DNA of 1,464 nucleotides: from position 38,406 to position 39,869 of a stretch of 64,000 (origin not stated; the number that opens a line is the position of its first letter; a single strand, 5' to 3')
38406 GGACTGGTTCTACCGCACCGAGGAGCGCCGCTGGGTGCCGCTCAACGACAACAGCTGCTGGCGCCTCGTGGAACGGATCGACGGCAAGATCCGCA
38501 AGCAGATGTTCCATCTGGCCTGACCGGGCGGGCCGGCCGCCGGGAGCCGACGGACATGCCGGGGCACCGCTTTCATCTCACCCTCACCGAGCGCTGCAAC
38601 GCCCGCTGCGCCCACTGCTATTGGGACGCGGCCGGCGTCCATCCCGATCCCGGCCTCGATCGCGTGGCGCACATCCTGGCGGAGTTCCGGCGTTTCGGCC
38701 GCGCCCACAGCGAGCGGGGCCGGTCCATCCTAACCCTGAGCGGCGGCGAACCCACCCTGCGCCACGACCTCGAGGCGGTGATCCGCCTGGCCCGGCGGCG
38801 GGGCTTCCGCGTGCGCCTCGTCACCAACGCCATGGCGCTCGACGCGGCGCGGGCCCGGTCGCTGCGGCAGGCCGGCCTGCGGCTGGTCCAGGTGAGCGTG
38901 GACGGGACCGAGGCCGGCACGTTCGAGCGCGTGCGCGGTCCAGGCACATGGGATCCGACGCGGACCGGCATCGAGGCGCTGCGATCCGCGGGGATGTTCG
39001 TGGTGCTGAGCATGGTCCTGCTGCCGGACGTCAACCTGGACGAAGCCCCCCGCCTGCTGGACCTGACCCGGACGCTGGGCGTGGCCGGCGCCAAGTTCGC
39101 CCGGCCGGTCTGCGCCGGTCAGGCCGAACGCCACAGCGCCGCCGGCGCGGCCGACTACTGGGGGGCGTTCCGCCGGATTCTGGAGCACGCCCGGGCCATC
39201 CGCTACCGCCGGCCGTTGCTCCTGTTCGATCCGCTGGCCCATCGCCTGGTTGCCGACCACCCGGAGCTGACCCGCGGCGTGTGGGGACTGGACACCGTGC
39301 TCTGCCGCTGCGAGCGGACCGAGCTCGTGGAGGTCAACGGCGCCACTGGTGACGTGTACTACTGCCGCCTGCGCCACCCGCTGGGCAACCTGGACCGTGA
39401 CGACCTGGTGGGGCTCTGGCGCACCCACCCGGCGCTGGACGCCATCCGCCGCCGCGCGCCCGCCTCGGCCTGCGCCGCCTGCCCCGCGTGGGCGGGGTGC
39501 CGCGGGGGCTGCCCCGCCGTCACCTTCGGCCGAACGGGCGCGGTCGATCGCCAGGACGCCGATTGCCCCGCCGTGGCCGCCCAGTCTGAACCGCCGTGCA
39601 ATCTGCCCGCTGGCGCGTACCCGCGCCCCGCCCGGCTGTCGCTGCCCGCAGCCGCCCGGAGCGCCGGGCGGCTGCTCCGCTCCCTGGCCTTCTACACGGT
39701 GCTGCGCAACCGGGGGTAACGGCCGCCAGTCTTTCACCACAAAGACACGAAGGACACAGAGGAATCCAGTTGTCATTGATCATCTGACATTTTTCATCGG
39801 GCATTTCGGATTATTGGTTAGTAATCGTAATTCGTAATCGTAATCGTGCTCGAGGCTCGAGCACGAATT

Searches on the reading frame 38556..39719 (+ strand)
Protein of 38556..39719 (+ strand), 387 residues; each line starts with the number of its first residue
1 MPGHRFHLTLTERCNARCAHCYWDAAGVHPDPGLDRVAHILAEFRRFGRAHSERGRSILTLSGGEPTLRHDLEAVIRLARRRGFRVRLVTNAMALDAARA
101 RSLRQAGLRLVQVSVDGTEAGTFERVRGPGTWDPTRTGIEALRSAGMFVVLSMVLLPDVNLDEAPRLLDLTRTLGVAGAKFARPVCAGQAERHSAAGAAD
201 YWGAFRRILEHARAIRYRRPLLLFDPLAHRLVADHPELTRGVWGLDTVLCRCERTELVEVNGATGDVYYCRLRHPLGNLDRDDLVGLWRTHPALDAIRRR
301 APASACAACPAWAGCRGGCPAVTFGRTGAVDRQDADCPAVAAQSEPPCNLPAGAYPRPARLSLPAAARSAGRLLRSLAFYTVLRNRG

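Call 4: search_protein_families(library=pfam, proteins=[window:38556-39719:+], max_evalue=0.01)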
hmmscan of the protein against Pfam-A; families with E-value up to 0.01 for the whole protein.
window:38556-39719:+ (387 aa): 2 families
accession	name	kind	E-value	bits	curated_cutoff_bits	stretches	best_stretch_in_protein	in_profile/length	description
PF04055.27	Radical_SAM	-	5.9e-24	85.5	29.5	1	9-170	2-165/166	Radical SAM superfamily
PF13353.11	Fer4_12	-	0.0018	19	22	1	3-117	5-115/137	4Fe-4S single cluster domain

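Call 5: search_protein_families(library=ncbifam, proteins=[window:38556-39719:+], max_evalue=0.01)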
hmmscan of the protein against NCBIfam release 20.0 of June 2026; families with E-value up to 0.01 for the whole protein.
window:38556-39719:+ (387 aa): 62 families (the best 25 are shown)
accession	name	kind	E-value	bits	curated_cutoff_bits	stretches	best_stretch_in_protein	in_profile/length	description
TIGR04340.1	rSAM_ACGX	hypoth_equivalog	2.1e-31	109.4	400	1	6-337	5-337/341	radical SAM/SPASM domain protein, ACGX system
TIGR04303.1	GeoRSP_rSAM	equivalog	6.9e-28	98.1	400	1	10-337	11-324/325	GeoRSP system radical SAM/SPASM protein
NF045646.2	rSAM_Se_TrsS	equivalog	2e-26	92.5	490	1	8-171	90-251/441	radical SAM (seleno)protein TrsS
TIGR04250.1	SCM_rSAM_ScmE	equivalog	2.9e-26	92.2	400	2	8-154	7-149/358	SynChlorMet cassette radical SAM/SPASM protein ScmE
TIGR04545.1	rSAM_ahbD_hemeb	equivalog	1.2e-25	90.7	500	1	10-329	6-327/339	heme b synthase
TIGR04055.1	rSAM_NirJ2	equivalog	9.1e-25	87.8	500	1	11-323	7-307/326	putative heme d1 biosynthesis radical SAM protein NirJ2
TIGR02668.1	moaA_archaeal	equivalog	1.5e-24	86.5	325.25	1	6-173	12-175/303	GTP 3',8-cyclase MoaA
TIGR03962.1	mycofact_rSAM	equivalog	1.6e-23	83.5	265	1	9-339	17-333/339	mycofactocin radical SAM maturase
TIGR02666.1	moaA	equivalog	3.8e-23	82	284.05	1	8-175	14-184/336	GTP 3',8-cyclase MoaA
TIGR04051.1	rSAM_NirJ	equivalog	6.8e-23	81.2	515.45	1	10-198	8-190/354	heme d1 biosynthesis radical SAM protein NirJ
NF045574.1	sacti_mat_StsB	exception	1.3e-22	80.3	625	1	9-334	101-410/466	StsB family radical SAM/SPASM domain sactipeptide maturase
TIGR04347.1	pseudo_SAM_Halo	equivalog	6.8e-22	78.3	525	1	10-181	44-209/390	TIGR04347 family pseudo-SAM/SPASM protein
TIGR04133.1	rSAM_w_lipo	hypoth_equivalog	7.3e-22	77.8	425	1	10-318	30-330/350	TIGR04133 family radical SAM/SPASM protein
TIGR04546.1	rSAM_ahbC_deAc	equivalog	2.8e-21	75.8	650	1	10-189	45-218/390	12,18-didecarboxysiroheme deacetylase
TIGR04053.2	TIGR04053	equivalog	9.6e-21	74.4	395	1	10-179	14-181/366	TIGR04053 family radical SAM/SPASM domain-containing protein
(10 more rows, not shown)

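Call 6: find_homologous_proteins(query=window:38556-39719:+, max_evalue=1e-10)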
Query window:38556-39719:+ (387 aa): 79 proteins with E <= 1e-10 among 8000 candidates.
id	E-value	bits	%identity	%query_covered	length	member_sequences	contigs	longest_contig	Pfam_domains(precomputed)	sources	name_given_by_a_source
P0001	6.7e-259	877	100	100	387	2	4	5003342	PF04055.28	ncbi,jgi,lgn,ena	-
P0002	3.9e-216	736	84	100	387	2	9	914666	PF04055.28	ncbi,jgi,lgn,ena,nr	ncbi:MAG TPA: radical SAM protein [Acidobacteriota bacterium]|nr:radical SAM protein [Acidobacteriot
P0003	1.8e-208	711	83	100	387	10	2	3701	PF04055.28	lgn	-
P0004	5.8e-200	683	80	100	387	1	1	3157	PF04055.28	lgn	-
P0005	1.2e-139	484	55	99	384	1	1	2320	PF04055.28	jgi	jgi:radical SAM protein with 4Fe4S-binding SPASM domain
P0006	6.0e-139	482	55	99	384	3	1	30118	PF04055.28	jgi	jgi:radical SAM protein with 4Fe4S-binding SPASM domain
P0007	6.9e-138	478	56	99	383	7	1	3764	PF04055.28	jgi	jgi:radical SAM protein with 4Fe4S-binding SPASM domain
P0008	1.2e-137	477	54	99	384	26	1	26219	PF04055.28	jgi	jgi:radical SAM protein with 4Fe4S-binding SPASM domain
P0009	2.3e-137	477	54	99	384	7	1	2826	PF04055.28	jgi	jgi:radical SAM protein with 4Fe4S-binding SPASM domain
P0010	7.5e-137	475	54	99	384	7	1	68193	PF04055.28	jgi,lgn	jgi:radical SAM protein with 4Fe4S-binding SPASM domain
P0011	1.2e-136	474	55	98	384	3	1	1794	PF04055.28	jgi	-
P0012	2.2e-136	473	54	99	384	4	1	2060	PF04055.28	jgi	jgi:radical SAM protein with 4Fe4S-binding SPASM domain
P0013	6.4e-136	472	52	99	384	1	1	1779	PF04055.28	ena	-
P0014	2.3e-135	470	55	99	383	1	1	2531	PF04055.28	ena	-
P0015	2.3e-135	470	52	99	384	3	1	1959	PF04055.28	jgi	jgi:radical SAM protein with 4Fe4S-binding SPASM domain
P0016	8.9e-135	468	54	99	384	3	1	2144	PF04055.28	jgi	-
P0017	1.5e-134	467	54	99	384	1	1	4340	PF04055.28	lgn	-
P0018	2.6e-131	457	55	99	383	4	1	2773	PF13186.12,PF04055.28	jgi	jgi:radical SAM protein with 4Fe4S-binding SPASM domain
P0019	1.9e-130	454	54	99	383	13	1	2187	PF13186.12,PF04055.28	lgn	-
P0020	5.9e-130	452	53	99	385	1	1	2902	PF04055.28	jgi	jgi:radical SAM protein with 4Fe4S-binding SPASM domain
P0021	1.8e-129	450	54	99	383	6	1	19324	PF13186.12,PF04055.28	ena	-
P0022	3.5e-129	450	56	99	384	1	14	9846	PF04055.28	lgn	-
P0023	2.5e-128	447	55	97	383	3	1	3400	PF04055.28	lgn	-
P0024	1.0e-127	445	54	99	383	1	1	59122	PF13186.12,PF04055.28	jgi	jgi:radical SAM protein with 4Fe4S-binding SPASM domain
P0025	2.6e-127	443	54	99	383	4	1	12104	PF04055.28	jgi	jgi:radical SAM protein with 4Fe4S-binding SPASM domain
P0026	2.8e-127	443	54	98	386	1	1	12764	PF04055.28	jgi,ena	-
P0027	9.1e-126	438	53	99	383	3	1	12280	PF04055.28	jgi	jgi:mycofactocin biosynthetic radical S-adenosylmethionine protein MftC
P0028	1.1e-125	438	52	98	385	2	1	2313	PF04055.28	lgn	-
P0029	1.0e-124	435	53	99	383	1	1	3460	PF13186.12,PF04055.28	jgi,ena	-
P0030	2.6e-124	434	52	99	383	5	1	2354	PF04055.28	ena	-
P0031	1.9e-122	427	51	99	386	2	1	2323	PF13186.12,PF04055.28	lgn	-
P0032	1.4e-119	418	50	98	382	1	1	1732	PF13186.12,PF04055.28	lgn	-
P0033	3.5e-119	417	53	99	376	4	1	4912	PF04055.28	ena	-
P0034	1.3e-118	415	52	99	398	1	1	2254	PF04055.28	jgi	jgi:radical SAM protein with 4Fe4S-binding SPASM domain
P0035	8.8e-118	412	53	91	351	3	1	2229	PF13186.12,PF04055.28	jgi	jgi:radical SAM protein with 4Fe4S-binding SPASM domain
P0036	2.6e-113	397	52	99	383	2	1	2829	PF04055.28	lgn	-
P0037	7.2e-113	396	52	99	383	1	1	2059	PF13186.12,PF04055.28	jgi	jgi:radical SAM protein with 4Fe4S-binding SPASM domain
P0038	5.3e-110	386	51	97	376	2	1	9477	PF04055.28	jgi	jgi:radical SAM protein with 4Fe4S-binding SPASM domain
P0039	9.2e-110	386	49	99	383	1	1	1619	PF04055.28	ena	-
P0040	1.1e-109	385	55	87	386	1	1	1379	PF04055.28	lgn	-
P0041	1.0e-107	379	52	97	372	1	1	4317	PF04055.28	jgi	jgi:radical SAM protein with 4Fe4S-binding SPASM domain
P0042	9.6e-106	372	55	87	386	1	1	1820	PF04055.28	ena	-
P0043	3.3e-104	367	54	90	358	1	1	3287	PF13186.12,PF04055.28,PF13353.12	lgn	-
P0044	4.2e-104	367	54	87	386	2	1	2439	PF04055.28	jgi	-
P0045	7.3e-102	360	52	89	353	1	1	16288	PF13186.12,PF04055.28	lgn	-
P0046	3.3e-99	351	50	89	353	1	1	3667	PF13186.12,PF04055.28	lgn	-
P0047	2.8e-98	348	52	83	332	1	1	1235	PF13186.12,PF04055.28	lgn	-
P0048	7.8e-97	343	51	87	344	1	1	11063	PF13186.12,PF04055.28,PF13353.12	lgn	-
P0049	5.0e-94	334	51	87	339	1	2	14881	PF04055.28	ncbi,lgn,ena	-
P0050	1.7e-93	332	54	74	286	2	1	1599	PF04055.28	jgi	jgi:radical SAM protein with 4Fe4S-binding SPASM domain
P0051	2.8e-84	302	52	74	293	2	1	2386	PF13186.12,PF04055.28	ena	-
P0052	5.4e-27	113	36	38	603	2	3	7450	PF04055.28,PF13353.12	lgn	-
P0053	1.0e-21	96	34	37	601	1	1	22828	PF04055.28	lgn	-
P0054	8.7e-20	89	32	86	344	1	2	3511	PF13186.12,PF04055.28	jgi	jgi:radical SAM protein with 4Fe4S-binding SPASM domain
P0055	3.1e-18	84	29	85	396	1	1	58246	PF13186.12,PF04055.28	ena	-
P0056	1.4e-17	82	32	85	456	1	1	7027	PF13186.12,PF04055.28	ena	-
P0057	6.9e-17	80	28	83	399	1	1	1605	PF13186.12,PF04055.28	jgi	jgi:radical SAM protein with 4Fe4S-binding SPASM domain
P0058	4.6e-15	74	26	87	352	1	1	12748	PF04055.28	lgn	-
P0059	6.8e-15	73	35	47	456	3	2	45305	PF23545.2,PF04055.28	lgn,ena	-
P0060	2.7e-14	71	35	46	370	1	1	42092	PF04055.28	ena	-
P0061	7.9e-14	70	35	44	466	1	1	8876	PF23545.2,PF04055.28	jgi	jgi:uncharacterized radical SAM superfamily Fe-S cluster-containing enzyme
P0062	1.6e-13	69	35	40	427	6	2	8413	PF23545.2,PF04055.28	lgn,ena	-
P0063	2.2e-13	68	30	68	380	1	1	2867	PF04055.28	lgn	-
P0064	3.1e-13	68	30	68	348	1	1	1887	PF04055.28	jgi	jgi:MoaA/NifB/PqqE/SkfB family radical SAM enzyme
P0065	5.5e-13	67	30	68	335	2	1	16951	PF04055.28,PF13353.12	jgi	jgi:MoaA/NifB/PqqE/SkfB family radical SAM enzyme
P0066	7.0e-13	67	30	68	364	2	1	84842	PF04055.28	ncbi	ncbi:MAG: radical SAM/SPASM domain-containing protein [Steroidobacteraceae bacterium]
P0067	8.3e-13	66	35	46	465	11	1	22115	PF23545.2,PF04055.28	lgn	-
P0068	1.3e-12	66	29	68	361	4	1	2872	PF04055.28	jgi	jgi:MoaA/NifB/PqqE/SkfB family radical SAM enzyme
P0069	1.6e-12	65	30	79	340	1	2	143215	PF04055.28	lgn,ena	-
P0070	2.0e-12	65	30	68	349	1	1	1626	PF04055.28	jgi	jgi:Fe-coproporphyrin III synthase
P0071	3.3e-12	64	25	34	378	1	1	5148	PF13186.12,PF04055.28,PF13353.12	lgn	-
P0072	4.6e-12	64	25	83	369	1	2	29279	PF13186.12,PF04055.28,PF13353.12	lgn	-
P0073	4.8e-12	64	29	68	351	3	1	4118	PF04055.28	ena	-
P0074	6.0e-12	64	30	68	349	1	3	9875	PF04055.28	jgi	jgi:MoaA/NifB/PqqE/SkfB family radical SAM enzyme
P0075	2.7e-11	61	33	54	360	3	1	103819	PF13186.12,PF04055.28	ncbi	ncbi:MAG: pyrroloquinoline quinone biosynthesis protein PqqE [Polyangiales bacterium]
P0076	3.4e-11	61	27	83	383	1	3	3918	PF13186.12,PF04055.28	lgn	-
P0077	3.7e-11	61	30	68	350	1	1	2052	PF04055.28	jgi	jgi:MoaA/NifB/PqqE/SkfB family radical SAM enzyme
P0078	7.1e-11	60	34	45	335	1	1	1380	PF04055.28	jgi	jgi:MoaA/NifB/PqqE/SkfB family radical SAM enzyme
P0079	8.9e-11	60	32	46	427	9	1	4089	PF23545.2,PF04055.28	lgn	-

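Call 7: find_encoding_contigs(protein=P0010, flank=8000, max_places=3)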
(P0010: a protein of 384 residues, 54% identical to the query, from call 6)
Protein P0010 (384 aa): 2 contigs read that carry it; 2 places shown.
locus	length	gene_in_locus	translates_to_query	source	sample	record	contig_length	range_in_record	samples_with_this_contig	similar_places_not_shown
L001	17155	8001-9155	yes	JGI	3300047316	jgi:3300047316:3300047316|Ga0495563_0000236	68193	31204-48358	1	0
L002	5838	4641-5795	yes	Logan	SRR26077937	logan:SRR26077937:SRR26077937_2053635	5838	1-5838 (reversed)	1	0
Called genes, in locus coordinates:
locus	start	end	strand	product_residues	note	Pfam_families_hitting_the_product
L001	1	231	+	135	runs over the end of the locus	PF09613:HrpB1_HrpK (weak), PF23914:TPR_CcmH_CycH (faint), PF13428:TPR_14 (faint), PF07719:TPR_2 (faint), PF13174:TPR_6 (faint), PF13432:TPR_16, PF13414:TPR_11, PF14559:TPR_19, +5 more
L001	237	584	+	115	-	-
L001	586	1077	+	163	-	PF16697:Yop-YscD_cpl (faint), PF00498:FHA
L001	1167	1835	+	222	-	-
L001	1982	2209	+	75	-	-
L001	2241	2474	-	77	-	-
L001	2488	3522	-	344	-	PF08240:ADH_N, PF16912:Glu_dehyd_C (weak), PF00107:ADH_zinc_N, PF13602:ADH_zinc_N_2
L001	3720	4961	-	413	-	PF13620:CarboxypepD_reg (weak), PF13715:CarbopepD_reg_2 (weak)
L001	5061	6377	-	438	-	PF12385:Peptidase_C70 (weak), PF13529:Peptidase_C39_2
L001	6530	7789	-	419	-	PF03412:Peptidase_C39 (weak), PF13529:Peptidase_C39_2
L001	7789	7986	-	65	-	-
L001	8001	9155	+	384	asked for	PF04055:Radical_SAM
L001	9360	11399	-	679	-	PF20091:Abhydrolase_10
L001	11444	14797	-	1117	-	PF13620:CarboxypepD_reg, PF17210:SdrD_B (faint), PF25183:OMP_b-brl_4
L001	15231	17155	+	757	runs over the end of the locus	PF07626:PSD3, PF07637:PSD5, PF07631:PSD4, PF07627:PSCyt3, PF07624:PSD2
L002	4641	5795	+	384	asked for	PF04055:Radical_SAM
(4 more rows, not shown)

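Call 8: find_encoding_contigs(protein=P0024, flank=8000, max_places=3)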
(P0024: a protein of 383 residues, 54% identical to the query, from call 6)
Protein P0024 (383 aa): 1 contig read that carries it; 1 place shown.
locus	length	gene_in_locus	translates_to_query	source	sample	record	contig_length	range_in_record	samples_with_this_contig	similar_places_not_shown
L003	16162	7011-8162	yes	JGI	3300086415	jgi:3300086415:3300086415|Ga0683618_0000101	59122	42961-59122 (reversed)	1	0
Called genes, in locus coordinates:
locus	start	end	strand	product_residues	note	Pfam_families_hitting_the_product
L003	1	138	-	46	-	?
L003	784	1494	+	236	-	PF19648:DUF6151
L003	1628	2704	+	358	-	PF00180:Iso_dh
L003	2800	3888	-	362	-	PF00296:Bac_luciferase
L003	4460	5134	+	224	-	PF02798:GST_N, PF13409:GST_N_2, PF13417:GST_N_3, PF14497:GST_C_3 (faint), PF00043:GST_C, PF13410:GST_C_2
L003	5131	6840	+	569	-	PF14559:TPR_19, PF13432:TPR_16, PF23914:TPR_CcmH_CycH, PF13432:TPR_16, PF14559:TPR_19, PF13414:TPR_11, PF13432:TPR_16, PF00515:TPR_1, +23 more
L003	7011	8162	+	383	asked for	PF04055:Radical_SAM, PF13186:SPASM (weak)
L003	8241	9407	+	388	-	PF13529:Peptidase_C39_2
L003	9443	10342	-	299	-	PF02668:TauD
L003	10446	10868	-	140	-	PF00042:Globin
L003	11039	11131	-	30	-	-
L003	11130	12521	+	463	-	PF07690:MFS_1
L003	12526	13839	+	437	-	PF01134:GIDA (faint), PF01266:DAO (faint), PF07992:Pyr_redox_2, PF13454:NAD_binding_9 (faint), PF13738:Pyr_redox_3 (weak), PF00070:Pyr_redox, PF18267:Rubredoxin_C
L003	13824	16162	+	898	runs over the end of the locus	PF04879:Molybdop_Fe4S4, PF00384:Molybdopterin, PF01568:Molydop_binding, PF04324:Fer2_BFD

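Call 9: find_encoding_contigs(protein=P0002, flank=8000, max_places=3)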
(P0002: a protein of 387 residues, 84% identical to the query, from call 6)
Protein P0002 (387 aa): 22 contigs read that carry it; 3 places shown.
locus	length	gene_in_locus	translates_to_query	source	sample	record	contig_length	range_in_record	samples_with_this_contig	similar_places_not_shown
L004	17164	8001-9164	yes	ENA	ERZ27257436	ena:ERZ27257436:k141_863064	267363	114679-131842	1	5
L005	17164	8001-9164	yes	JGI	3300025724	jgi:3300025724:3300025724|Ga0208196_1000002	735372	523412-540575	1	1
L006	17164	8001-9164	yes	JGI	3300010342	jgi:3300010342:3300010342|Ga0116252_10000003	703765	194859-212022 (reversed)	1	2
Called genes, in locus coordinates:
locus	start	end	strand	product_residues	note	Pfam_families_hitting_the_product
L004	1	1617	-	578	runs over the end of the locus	PF00749:tRNA-synt_1c, PF03950:tRNA-synt_1c_C, PF20974:tRNA-synt_1c_C2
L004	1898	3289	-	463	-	PF01406:tRNA-synt_1e, PF00133:tRNA-synt_1 (faint), PF01921:tRNA-synt_1f (faint), PF09334:tRNA-synt_1g (weak), PF09190:DALR_2, PF23493:CysS_C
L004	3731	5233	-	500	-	-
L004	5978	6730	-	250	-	PF08447:PAS_3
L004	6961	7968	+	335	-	PF01972:SDH_protease (faint)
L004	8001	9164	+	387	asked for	PF04055:Radical_SAM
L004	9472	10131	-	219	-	-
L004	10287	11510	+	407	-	PF03412:Peptidase_C39 (weak), PF12385:Peptidase_C70, PF13529:Peptidase_C39_2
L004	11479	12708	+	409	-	PF13620:CarboxypepD_reg, PF13715:CarbopepD_reg_2 (weak)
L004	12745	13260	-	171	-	PF04940:BLUF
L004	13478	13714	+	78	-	PF09723:Zn_ribbon_8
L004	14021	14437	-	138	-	-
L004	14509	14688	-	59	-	-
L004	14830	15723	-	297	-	PF00595:PDZ (weak), PF17820:PDZ_6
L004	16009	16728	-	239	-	-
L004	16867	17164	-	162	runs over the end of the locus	-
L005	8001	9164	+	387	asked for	PF04055:Radical_SAM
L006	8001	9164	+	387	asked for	PF04055:Radical_SAM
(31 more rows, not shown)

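Call 12: find_related_loci(query=A1, collection=genome_contigs, flank=10000)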
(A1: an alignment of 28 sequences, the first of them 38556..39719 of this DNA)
Query A1 (387 aa) in genome_contigs; peptide patterns used: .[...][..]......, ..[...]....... (x = any residue, [..] = any of these).
188 stretches matched a pattern; 14 encode a relative of the query (tblastn E <= 1e-3); 14 distinct loci.
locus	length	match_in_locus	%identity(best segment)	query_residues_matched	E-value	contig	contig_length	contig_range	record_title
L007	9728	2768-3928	83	1-387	0e+0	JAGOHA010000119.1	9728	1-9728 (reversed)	MAG: Acidobacteria bacterium isolate Go_SlDig_bin_198 Go_SlDig_21617_length_9728_cov_17.673992, whole genome shotgun seq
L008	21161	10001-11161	84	1-387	1e-173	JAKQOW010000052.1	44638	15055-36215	MAG: Acidobacteriota bacterium isolate USMO_maxbin.051 k141_925960, whole genome shotgun sequence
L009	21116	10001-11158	54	1-386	1e-134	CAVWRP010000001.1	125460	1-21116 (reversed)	MAG: Terriglobia bacterium isolate MFD04967.bin.1.62 genome assembly, contig: contig_12753, whole genome shotgun sequenc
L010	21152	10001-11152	52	1-384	2e-134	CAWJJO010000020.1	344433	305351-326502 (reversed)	MAG: uncultured bacterium isolate MFD05674.bin.2.88 genome assembly, contig: contig_71027, whole genome shotgun sequence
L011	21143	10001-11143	54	4-384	2e-134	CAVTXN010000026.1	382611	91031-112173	MAG: Terriglobia bacterium isolate MFD09603.bin.2.160 genome assembly, contig: contig_4411, whole genome shotgun sequenc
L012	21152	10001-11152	54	1-384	3e-131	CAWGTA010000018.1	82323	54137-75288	MAG: Terriglobia bacterium isolate MFD05521.bin.1.209 genome assembly, contig: contig_84829, whole genome shotgun sequen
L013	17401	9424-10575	53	1-384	7e-130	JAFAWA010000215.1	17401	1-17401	MAG: Terriglobia bacterium isolate CP_BM_RX_50 BM_RX_k147_3322864, whole genome shotgun sequence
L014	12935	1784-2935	53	1-384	5e-130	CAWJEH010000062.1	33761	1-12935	MAG: Terriglobia bacterium isolate MFD09603.bin.2.240 genome assembly, contig: contig_83976, whole genome shotgun sequen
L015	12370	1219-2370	54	1-384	1e-129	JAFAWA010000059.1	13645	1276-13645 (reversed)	MAG: Terriglobia bacterium isolate CP_BM_RX_50 BM_RX_k147_7501910, whole genome shotgun sequence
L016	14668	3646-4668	55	4-344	2e-121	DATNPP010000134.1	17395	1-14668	MAG TPA_asm: Oscillatoriaceae cyanobacterium isolate SMAG_U16484 k141_323075, whole genome shotgun sequence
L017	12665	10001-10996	53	5-339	1e-104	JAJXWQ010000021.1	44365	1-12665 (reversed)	MAG: bacterium isolate BP5.bin90 NODE_1241_length_44365_cov_1.696731, whole genome shotgun sequence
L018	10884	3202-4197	51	5-339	2e-95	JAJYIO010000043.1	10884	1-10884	MAG: bacterium isolate DBS2-1.bin124 NODE_11572_length_10884_cov_1.162964, whole genome shotgun sequence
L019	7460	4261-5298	29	8-337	2e-12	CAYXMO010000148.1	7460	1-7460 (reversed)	MAG TPA_asm: uncultured Rhizobium sp. isolate binchicken_co185_245 genome assembly, contig: NODE_18929_length_7460_cov_1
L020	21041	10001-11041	30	7-337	1e-11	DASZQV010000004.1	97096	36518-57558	MAG TPA_asm: Rhizomicrobium sp. isolate SMAG_U6007 k141_300308, whole genome shotgun sequence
